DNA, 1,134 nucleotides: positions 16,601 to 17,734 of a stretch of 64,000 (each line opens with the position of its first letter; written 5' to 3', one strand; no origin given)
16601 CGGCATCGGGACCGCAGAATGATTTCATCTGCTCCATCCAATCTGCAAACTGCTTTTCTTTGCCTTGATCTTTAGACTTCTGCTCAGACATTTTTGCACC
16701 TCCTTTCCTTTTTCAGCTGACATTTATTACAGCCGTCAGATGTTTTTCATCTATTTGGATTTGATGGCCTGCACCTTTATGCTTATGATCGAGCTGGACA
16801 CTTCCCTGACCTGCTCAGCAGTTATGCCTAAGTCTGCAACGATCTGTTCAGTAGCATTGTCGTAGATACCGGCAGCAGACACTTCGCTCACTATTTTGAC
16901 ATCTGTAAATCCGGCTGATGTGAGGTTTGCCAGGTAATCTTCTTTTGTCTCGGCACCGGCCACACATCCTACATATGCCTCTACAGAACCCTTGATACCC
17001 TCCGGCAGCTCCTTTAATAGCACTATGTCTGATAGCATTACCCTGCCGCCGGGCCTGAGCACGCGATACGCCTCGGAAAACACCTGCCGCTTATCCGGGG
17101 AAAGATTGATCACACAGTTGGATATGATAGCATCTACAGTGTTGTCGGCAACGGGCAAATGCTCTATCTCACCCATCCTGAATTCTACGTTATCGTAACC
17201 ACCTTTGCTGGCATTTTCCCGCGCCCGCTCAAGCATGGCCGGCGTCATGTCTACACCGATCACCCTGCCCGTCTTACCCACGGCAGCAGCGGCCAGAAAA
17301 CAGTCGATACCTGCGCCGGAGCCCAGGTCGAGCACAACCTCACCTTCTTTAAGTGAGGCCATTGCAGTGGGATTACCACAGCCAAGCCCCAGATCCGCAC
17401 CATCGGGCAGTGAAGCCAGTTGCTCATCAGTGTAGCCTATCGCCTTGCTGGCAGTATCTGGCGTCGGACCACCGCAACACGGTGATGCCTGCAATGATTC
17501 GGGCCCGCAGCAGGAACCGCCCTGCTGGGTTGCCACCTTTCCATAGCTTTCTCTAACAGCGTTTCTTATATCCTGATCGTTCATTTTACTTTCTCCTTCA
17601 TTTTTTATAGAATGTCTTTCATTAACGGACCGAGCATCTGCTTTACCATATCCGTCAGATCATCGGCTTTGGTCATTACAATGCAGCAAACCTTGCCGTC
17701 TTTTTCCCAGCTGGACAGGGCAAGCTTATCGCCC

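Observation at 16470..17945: arsM operon with an unconventional AbrB-type Cys-rich putative regulator and a 54-aa Cys-rich peptide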

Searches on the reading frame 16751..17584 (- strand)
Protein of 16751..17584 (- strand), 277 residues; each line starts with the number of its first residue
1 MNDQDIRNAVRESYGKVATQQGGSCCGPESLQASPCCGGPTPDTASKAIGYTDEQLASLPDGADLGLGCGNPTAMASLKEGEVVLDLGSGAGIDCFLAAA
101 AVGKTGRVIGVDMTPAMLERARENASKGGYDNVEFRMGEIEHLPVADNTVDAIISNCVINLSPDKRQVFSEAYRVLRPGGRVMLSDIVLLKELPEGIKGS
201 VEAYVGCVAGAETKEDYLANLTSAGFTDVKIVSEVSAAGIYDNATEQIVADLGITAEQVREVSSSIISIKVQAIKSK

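Call 3: search_protein_families(library=ncbifam, proteins=[window:16751-17584:-], max_evalue=0.1)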
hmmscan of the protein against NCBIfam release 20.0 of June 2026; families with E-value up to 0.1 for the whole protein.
window:16751-17584:- (277 aa): 86 families (the best 25 are shown)
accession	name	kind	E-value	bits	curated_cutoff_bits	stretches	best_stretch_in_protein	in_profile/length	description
NF008823.0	PRK11873.1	subfamily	2.1e-107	358.6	263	1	2-276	3-268/272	arsenite methyltransferase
NF041537.1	ArsM_AhpD_UU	exception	1.9e-56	191.3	510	1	4-235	11-231/345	arsenite methyltransferase/AhpD domain selenoprotein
NF047649.1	MTase_UXPK_star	exception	4.2e-56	190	460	1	3-230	10-227/283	methyltransferase/UXPK-star double selenoprotein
NF041536.1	ArsM_DUF2284_UU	exception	1.3e-54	185.3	575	1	4-235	11-231/459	arsenite methyltransferase/DUF2284 domain selenoprotein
NF040538.1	methyl_ArsM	equivalog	5.4e-43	147.5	500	2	145-233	167-257/356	arsinothricin biosynthesis methyltransferase ArsM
NF038099.1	AsSugarArsM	exception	3.7e-28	98.6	400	1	64-234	42-221/321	arsenosugar biosynthesis arsenite methyltransferase ArsM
NF040539.1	AST_met_ArsM_2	exception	2.3e-26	93.2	240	1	82-233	58-212/262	putative arsinothricin biosynthesis methyltransferase ArsM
NF045667.1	MTase_DVU1556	equivalog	5.3e-26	91.4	155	1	74-227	16-161/213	DVU_1556 family methyltransferase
TIGR02072.1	BioC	equivalog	6.8e-18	65.3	184.95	1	82-189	36-137/244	malonyl-ACP O-methyltransferase BioC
NF052510.1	methyltran_MpqE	exception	3.6e-17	62.5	335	1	75-183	41-150/234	methyl-plastoquinone biosynthesis methyltransferase MpqE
NF043040.1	corrin_prot_MT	hypoth_equivalog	9.8e-17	61.1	180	1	78-191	38-154/216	corrinoid protein-associated methyltransferase CpaM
NF001244.0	PRK00216.1-5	equivalog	1.1e-16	60.9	216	1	76-189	44-158/236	bifunctional demethylmenaquinone methyltransferase/2-methoxy-6-polyprenyl-1,4-benzoquinol methylase UbiE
NF001240.0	PRK00216.1-1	equivalog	5.8e-16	58.3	378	1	75-186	58-170/251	bifunctional demethylmenaquinone methyltransferase/2-methoxy-6-polyprenyl-1,4-benzoquinol methylase UbiE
TIGR02752.1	MenG_heptapren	equivalog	7.4e-16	58.4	419.85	1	77-183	42-148/231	demethylmenaquinone methyltransferase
NF001243.0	PRK00216.1-4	equivalog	2.1e-15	56.7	235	1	77-183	44-150/237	demethylmenaquinone methyltransferase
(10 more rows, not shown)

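Call 4: search_protein_families(library=pfam, proteins=[window:16751-17584:-], max_evalue=0.1)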
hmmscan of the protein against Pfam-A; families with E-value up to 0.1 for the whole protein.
window:16751-17584:- (277 aa): 20 families
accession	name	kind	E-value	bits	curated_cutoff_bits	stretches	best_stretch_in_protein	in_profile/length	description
PF13847.12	Methyltransf_31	-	5.2e-40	136.9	27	1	79-217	2-137/145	Methyltransferase domain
PF13649.12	Methyltransf_25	-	3.3e-24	85.8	27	1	84-180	1-97/97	Methyltransferase domain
PF08241.18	Methyltransf_11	-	9.2e-24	84.4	21.2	1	85-183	1-94/95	Methyltransferase domain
PF01209.24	Ubie_methyltran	-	2.8e-19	69.8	20.1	1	76-184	43-151/233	ubiE/COQ5 methyltransferase family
PF08242.18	Methyltransf_12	-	3.7e-14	53.7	30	1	85-182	1-98/98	Methyltransferase domain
PF01135.25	PCMT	-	7.7e-10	39.3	20.3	1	77-139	70-132/210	Protein-L-isoaspartate(D-aspartate) O-methyltransferase (PCMT)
PF13489.12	Methyltransf_23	-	1.8e-09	38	27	1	76-187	18-119/164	Methyltransferase domain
PF06325.19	PrmA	-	1.1e-08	35.4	22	1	78-189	159-263/296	Ribosomal protein L11 methyltransferase (PrmA)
PF20922.3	Anamorsin_N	-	3.2e-07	30.7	27.1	1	118-262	17-149/163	Anamorsin, N-terminal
PF05175.20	MTS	-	1.7e-06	28.2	23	1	81-183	32-137/170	Methyltransferase small domain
PF01170.24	UPF0020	-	5.5e-05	23.4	22.3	1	104-156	75-128/197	RMKL-like, methyltransferase domain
PF02353.26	CMAS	-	6.2e-05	22.9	27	1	76-192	58-172/273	Mycolic acid cyclopropane synthetase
PF05148.21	Methyltransf_8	-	0.00012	22.5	27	1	137-187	110-159/219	Hypothetical methyltransferase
PF24675.1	NpmA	-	0.00013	21.8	60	1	80-146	23-92/214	16S rRNA (adenine(1408)-N(1))-methyltransferase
PF01728.25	FtsJ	-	0.0005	20.5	24.1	1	78-164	19-106/181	FtsJ-like methyltransferase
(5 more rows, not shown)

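Call 34: find_related_loci(query=window:16751-17584:-, collection=metagenome_contigs, flank=4000)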
Query window:16751-17584:- (277 aa) in metagenome_contigs; peptide patterns used: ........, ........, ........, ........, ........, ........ (x = any residue, [..] = any of these).
332 stretches matched a pattern; 73 encode a relative of the query (tblastn E <= 1e-3); 73 distinct loci.
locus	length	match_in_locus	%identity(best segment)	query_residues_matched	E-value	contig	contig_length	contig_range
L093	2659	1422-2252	100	1-277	0e+0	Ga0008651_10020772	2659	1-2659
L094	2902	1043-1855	68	1-275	9e-127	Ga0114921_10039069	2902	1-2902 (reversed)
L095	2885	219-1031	68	1-275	8e-125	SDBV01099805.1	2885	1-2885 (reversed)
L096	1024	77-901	63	1-275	2e-128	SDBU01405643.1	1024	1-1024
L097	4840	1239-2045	63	1-236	2e-108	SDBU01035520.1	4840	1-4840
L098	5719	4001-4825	60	1-275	5e-108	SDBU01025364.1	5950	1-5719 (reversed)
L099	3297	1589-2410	62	1-276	4e-109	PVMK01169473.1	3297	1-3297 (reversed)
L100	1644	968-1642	69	1-226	3e-111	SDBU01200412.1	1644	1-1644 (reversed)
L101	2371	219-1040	57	1-275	2e-108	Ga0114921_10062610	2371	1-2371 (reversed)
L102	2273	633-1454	56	1-275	9e-109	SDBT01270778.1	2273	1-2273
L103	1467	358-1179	56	1-277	2e-111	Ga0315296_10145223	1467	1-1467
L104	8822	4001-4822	57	1-275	9e-104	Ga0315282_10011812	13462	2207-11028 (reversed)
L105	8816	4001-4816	58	4-275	6e-103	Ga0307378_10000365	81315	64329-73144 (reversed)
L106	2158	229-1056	57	1-277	4e-108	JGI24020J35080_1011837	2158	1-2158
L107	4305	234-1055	58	1-275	5e-103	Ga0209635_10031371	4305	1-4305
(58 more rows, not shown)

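Call 60: search_solved_structures(query=window:16751-17584:-, max_evalue=1e-10, show_alignments=1)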
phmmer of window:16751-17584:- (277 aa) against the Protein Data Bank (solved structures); distinct sequences matched with E-value up to 1e-10: 13.
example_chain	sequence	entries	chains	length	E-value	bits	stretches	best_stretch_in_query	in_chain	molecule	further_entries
5evj_A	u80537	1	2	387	2.5e-37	132.2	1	8-232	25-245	Arsenite methyltransferase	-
4kw7_A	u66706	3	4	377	2.6e-29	105.9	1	64-252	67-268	Arsenic methyltransferase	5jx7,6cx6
4fr0_A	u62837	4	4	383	2.7e-29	105.8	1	64-252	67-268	Arsenic methyltransferase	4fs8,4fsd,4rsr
5eg5_A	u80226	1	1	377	2.9e-28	102.5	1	66-252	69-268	Arsenic methyltransferase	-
8xt7_A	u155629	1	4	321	3.7e-26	95.6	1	80-253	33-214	Arsenite methyltransferase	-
5wp5_A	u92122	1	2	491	6.5e-17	65.3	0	74-195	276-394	Phosphomethylethanolamine N-methyltransferase 2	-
5wp4_A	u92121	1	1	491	5.9e-16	62.1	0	76-229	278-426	Phosphoethanolamine N-methyltransferase 1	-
3bus_A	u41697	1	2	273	3e-12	50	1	73-205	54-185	Methyltransferase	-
8zc8_A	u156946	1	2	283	1.2e-11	48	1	79-205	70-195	MitM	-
21zq_A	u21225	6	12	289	1.2e-11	47.9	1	79-205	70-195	MitM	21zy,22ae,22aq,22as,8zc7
1ve3_A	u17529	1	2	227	3.7e-11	46.4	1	72-198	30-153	hypothetical protein PH0226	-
3dh0_A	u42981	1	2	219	3.9e-11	46.3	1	77-183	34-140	SAM dependent methyltransferase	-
6uak_A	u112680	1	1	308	6.9e-11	45.5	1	78-217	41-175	SAM dependent methyltransferase LahSB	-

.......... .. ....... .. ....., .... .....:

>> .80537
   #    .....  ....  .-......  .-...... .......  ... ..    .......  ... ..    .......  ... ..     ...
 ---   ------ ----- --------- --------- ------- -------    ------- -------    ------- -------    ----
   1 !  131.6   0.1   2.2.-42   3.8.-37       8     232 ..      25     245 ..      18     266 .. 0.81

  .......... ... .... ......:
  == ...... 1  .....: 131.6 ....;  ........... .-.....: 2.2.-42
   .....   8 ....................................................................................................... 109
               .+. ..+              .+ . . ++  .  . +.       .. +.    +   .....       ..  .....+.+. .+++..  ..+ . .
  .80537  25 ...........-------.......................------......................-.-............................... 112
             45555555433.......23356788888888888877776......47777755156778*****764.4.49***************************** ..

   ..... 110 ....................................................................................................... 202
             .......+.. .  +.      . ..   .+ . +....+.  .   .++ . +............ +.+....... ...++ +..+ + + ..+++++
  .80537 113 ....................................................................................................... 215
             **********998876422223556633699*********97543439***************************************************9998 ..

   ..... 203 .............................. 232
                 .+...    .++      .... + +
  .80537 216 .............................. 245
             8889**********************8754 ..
